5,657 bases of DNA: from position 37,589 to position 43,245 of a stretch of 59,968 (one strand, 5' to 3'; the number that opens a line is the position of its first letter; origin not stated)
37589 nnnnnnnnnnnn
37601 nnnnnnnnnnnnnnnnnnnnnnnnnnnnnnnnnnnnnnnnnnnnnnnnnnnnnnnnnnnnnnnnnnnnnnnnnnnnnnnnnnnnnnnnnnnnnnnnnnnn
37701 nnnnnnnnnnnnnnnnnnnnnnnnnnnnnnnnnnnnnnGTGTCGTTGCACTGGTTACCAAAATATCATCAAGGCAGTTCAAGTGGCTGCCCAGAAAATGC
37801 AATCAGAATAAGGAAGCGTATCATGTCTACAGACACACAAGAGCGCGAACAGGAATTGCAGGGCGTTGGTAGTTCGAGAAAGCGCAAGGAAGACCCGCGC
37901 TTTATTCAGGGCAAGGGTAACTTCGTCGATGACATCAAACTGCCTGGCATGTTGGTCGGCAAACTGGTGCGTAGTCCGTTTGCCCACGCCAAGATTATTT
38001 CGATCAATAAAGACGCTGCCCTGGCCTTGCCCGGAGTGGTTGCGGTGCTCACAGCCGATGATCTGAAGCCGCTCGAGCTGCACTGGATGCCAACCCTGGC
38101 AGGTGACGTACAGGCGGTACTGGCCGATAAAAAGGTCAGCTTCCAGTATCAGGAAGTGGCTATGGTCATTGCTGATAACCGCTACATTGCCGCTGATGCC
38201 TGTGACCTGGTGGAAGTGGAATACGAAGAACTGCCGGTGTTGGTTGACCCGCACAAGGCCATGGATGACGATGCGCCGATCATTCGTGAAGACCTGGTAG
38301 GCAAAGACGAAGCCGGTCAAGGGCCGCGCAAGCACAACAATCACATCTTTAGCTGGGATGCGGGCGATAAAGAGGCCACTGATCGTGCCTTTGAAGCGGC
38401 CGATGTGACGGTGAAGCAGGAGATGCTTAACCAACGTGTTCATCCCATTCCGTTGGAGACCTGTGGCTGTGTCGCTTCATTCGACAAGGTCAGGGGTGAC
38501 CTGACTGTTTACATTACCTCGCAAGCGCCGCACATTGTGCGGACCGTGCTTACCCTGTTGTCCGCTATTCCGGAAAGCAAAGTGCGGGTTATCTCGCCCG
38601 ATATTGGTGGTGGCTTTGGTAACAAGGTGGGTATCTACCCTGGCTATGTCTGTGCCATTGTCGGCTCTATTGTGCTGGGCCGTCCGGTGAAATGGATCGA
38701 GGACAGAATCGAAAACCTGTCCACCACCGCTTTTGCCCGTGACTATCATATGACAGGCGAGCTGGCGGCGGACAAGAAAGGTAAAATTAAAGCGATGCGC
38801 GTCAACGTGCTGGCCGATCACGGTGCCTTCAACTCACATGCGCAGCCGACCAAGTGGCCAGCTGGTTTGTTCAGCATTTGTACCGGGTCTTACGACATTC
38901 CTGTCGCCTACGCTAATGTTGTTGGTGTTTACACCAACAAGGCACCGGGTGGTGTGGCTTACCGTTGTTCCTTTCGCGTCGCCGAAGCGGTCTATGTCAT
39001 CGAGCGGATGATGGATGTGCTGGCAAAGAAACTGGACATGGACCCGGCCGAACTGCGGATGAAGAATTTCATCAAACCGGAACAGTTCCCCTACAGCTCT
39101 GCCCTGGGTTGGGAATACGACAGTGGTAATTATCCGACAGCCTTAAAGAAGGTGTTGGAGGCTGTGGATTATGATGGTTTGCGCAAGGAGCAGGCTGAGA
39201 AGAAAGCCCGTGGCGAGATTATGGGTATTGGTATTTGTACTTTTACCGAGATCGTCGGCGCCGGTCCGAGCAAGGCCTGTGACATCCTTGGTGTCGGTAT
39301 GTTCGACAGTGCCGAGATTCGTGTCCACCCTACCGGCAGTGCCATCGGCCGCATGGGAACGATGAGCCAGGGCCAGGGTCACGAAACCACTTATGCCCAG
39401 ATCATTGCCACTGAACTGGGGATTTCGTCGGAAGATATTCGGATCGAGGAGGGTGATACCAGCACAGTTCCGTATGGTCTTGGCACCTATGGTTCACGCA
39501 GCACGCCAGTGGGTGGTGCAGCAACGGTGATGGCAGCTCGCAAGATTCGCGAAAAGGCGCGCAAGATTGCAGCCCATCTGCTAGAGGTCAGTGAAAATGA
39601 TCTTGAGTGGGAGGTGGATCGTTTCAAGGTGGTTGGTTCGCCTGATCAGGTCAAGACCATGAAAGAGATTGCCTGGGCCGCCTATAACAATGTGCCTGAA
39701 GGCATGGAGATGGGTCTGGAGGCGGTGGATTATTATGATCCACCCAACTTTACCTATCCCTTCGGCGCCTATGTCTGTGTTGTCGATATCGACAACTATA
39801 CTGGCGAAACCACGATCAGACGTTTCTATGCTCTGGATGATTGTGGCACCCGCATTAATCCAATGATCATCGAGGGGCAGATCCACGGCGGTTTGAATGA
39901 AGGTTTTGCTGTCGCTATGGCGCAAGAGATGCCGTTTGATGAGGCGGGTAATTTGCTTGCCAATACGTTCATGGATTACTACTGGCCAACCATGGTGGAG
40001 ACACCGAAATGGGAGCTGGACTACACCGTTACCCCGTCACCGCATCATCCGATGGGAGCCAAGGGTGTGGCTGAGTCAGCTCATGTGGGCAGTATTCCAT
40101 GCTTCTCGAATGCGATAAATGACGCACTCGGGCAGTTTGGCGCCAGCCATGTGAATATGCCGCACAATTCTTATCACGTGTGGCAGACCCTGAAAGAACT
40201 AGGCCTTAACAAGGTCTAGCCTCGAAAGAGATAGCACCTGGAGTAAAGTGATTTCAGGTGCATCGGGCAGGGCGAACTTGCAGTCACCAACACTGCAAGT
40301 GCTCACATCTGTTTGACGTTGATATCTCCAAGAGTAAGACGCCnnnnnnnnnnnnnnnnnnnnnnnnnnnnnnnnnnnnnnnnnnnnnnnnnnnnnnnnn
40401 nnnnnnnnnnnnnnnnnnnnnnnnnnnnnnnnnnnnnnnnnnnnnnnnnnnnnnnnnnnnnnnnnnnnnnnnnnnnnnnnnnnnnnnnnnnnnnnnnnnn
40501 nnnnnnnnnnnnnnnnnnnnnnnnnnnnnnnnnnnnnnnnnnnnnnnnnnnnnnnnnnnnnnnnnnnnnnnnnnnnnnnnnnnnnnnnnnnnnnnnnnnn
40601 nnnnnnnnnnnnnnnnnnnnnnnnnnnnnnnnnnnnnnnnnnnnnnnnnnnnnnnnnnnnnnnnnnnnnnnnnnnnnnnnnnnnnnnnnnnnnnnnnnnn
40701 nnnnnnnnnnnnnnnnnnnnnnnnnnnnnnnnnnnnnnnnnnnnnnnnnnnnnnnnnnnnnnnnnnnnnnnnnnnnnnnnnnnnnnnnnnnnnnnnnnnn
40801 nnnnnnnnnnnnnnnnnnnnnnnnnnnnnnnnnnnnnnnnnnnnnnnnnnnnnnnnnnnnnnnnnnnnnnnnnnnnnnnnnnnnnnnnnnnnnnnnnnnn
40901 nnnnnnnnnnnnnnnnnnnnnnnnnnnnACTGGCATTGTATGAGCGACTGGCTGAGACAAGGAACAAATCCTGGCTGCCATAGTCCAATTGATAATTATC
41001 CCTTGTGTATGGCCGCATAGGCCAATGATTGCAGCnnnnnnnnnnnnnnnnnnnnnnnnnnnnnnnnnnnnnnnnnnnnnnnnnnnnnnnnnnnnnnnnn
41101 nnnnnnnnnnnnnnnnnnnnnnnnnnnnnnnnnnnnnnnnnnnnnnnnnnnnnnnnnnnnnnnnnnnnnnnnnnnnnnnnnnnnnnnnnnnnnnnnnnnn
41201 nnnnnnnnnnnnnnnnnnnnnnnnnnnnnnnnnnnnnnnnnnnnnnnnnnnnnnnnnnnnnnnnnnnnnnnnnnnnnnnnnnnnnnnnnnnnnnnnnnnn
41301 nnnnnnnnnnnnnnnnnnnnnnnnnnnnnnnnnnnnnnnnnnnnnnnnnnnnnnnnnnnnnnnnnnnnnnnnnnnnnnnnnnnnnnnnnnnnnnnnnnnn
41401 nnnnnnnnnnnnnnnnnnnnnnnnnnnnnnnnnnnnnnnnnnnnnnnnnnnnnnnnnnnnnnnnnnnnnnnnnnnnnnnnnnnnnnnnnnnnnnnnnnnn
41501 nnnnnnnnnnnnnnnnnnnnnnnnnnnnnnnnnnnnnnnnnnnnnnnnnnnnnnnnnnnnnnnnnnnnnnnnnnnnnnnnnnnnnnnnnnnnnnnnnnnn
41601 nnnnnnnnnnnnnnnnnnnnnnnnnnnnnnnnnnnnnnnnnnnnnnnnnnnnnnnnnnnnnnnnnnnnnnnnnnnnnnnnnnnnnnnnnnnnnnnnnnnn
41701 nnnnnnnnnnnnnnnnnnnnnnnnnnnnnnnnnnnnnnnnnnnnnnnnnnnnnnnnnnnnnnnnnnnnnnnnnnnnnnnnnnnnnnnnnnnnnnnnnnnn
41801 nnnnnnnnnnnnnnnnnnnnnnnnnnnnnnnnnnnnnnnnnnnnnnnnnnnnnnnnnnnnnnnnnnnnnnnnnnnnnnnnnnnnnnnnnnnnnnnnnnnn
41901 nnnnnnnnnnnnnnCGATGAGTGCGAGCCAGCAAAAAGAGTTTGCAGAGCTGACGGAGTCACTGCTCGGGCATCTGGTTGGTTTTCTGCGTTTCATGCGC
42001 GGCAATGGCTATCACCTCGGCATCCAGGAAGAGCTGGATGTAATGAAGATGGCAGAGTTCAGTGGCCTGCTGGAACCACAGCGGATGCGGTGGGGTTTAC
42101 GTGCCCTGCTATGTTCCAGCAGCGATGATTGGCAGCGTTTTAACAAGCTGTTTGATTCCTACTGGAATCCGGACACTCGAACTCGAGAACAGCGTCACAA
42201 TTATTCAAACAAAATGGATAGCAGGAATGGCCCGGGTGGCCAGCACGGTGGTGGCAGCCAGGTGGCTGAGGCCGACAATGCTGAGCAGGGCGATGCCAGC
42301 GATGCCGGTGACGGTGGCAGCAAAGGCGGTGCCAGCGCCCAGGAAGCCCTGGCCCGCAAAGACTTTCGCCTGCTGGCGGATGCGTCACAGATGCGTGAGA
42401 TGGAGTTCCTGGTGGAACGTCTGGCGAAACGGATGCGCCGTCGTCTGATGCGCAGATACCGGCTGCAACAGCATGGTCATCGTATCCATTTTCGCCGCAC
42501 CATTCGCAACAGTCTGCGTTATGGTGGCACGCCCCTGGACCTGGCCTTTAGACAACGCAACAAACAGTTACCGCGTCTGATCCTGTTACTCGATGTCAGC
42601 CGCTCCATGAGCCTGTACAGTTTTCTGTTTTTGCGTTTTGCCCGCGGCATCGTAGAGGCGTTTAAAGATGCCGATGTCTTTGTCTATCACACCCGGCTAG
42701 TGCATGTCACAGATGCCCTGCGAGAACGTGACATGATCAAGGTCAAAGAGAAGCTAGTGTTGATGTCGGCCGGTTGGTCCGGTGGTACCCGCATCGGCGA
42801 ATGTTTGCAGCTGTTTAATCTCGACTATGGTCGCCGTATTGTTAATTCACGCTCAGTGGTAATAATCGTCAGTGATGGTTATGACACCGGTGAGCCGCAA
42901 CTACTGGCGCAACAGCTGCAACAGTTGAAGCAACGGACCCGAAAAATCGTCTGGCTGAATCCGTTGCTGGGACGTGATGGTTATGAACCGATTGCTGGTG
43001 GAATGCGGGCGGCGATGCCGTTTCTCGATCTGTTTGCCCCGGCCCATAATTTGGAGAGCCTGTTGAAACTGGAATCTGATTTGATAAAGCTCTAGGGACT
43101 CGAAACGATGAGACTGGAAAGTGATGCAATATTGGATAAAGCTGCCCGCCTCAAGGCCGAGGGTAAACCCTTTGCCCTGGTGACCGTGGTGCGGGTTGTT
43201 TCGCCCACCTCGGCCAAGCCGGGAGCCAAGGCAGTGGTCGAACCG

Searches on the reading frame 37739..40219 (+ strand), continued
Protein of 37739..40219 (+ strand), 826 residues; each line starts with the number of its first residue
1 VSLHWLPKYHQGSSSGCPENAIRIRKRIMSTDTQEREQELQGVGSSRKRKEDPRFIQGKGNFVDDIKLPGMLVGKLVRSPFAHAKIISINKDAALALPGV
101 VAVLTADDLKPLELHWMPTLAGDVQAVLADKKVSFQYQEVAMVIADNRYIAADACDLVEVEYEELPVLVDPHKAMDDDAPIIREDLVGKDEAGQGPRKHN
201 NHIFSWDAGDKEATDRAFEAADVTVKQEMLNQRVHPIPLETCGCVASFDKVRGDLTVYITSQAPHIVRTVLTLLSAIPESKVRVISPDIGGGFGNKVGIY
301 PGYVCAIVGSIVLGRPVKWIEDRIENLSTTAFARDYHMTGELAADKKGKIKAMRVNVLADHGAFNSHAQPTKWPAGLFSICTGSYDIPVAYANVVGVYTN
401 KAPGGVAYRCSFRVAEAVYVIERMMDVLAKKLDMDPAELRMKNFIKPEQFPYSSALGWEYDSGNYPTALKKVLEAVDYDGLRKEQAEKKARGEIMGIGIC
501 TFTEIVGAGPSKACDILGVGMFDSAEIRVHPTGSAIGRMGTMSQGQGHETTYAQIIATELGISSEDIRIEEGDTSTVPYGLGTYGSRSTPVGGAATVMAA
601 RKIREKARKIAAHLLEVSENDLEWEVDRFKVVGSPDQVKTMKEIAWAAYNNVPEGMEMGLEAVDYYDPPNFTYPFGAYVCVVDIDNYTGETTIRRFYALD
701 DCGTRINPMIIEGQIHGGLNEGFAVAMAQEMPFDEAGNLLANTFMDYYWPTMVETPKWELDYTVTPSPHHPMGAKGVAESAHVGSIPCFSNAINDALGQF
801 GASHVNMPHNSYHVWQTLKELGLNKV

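Call 73: get_annotated_region(hit=H62, flank=15000)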
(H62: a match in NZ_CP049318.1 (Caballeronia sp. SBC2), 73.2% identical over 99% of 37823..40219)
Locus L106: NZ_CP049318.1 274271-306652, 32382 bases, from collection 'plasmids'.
description: Caballeronia sp. SBC2 plasmid pSBC2-2, complete sequence
organism: Caballeronia sp. SBC2 (NCBI taxid 2705547)
taxonomy: Bacteria; Pseudomonadota; Betaproteobacteria; Burkholderiales; Burkholderiaceae; Caballeronia; Caballeronia sp. SBC2
host: -; source: whole organism,soil; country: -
typing (MOB-suite, as given by PLSDB): mobilizable; relaxase MOBP
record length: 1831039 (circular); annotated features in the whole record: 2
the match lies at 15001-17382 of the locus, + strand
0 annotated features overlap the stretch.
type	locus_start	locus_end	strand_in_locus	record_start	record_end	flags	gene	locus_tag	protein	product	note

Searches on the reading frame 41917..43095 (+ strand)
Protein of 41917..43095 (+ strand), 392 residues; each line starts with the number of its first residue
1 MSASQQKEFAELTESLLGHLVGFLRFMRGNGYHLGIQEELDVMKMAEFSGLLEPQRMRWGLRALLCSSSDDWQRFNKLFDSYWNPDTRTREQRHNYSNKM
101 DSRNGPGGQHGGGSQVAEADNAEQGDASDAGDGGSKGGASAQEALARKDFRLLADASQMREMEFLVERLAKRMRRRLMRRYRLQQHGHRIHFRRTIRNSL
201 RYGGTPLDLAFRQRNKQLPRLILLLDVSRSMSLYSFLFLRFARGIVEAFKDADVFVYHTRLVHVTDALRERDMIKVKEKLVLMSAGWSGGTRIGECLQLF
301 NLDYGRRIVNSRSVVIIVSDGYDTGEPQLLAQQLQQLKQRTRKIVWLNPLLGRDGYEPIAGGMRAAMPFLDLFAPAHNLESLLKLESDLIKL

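Call 3: search_protein_families(library=pfam, proteins=[window:41917-43095:+])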
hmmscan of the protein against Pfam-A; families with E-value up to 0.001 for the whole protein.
window:41917-43095:+ (392 aa): 1 family
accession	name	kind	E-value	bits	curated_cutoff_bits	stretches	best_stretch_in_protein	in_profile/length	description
PF05762.20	VWA_CoxE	-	8e-60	202.5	26.4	1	168-382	8-222/222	VWA domain containing CoxE-like protein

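Call 11: find_related_loci(query=window:41917-43095:+, collection=genome_contigs, flank=10000)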
Query window:41917-43095:+ (392 aa) in genome_contigs; peptide patterns used: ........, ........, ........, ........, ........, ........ (x = any residue, [..] = any of these).
532 stretches matched a pattern; 1 encode a relative of the query (tblastn E <= 1e-3); 1 distinct loci.
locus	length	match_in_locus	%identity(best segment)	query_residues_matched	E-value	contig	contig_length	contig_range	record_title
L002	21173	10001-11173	70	2-392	5e-166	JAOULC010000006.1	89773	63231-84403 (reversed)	MAG: Gammaproteobacteria bacterium isolate 8_1_Jan_SF_Bin65 8_1_Jan_SF_Bin65_scaffold_91_c1, whole genome shotgun sequen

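Call 15: search_protein_families(library=pfam, proteins=[L002:15423-16094:+, L002:16104-16808:+, L002:17476-18066:+, L002:18078-20018:+, L002:20269-20667:-, L002:3523-4278:+, L002:2285-2953:-, L002:815-1813:-])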
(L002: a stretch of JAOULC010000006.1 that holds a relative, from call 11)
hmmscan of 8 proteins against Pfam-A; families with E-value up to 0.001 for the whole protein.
L002:15423-16094:+ (223 aa): 0 families

L002:16104-16808:+ (234 aa): 1 family
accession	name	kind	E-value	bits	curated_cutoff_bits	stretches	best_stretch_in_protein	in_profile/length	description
PF13759.12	2OG-FeII_Oxy_5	-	1.8e-18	67.2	27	1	107-217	2-101/101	Putative 2OG-Fe(II) oxygenase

L002:17476-18066:+ (196 aa): 1 family
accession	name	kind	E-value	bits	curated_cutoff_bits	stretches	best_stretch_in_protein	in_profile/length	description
PF04011.17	LemA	-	5.3e-54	182.5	26.2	1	35-195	1-149/149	LemA family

L002:18078-20018:+ (646 aa): 1 family
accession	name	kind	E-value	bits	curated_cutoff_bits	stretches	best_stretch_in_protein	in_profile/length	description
PF01435.24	Peptidase_M48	-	9.1e-25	88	20.3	1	114-331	9-183/186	Peptidase family M48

L002:20269-20667:- (132 aa): 1 family
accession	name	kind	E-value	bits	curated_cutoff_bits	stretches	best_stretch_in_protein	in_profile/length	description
PF06146.17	PsiE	-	1.2e-25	90.5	23.9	1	15-121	2-121/122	Phosphate-starvation-inducible E family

L002:3523-4278:+ (251 aa): 2 families
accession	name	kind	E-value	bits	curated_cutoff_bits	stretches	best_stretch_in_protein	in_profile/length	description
PF04397.21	LytTR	-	2.2e-26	92.4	22.6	1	154-248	2-97/98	LytTr DNA-binding domain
PF00989.32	PAS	-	2.4e-06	28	22.6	1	19-80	3-64/113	PAS fold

L002:2285-2953:- (222 aa): 1 family
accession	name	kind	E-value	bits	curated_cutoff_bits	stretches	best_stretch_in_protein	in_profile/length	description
PF01027.25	Bax1-I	-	9e-46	156.7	34.1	1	19-214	1-207/207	Inhibitor of apoptosis-promoting Bax1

L002:815-1813:- (332 aa): 2 families
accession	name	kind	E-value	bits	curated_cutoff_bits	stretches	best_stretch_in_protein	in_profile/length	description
PF02885.22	Glycos_trans_3N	-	5.3e-19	68.2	26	1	10-72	3-61/63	Glycosyl transferase family, helical bundle domain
PF00591.27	Glycos_transf_3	-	9.8e-14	52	27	1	102-320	24-247/253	Glycosyl transferase family, a/b domain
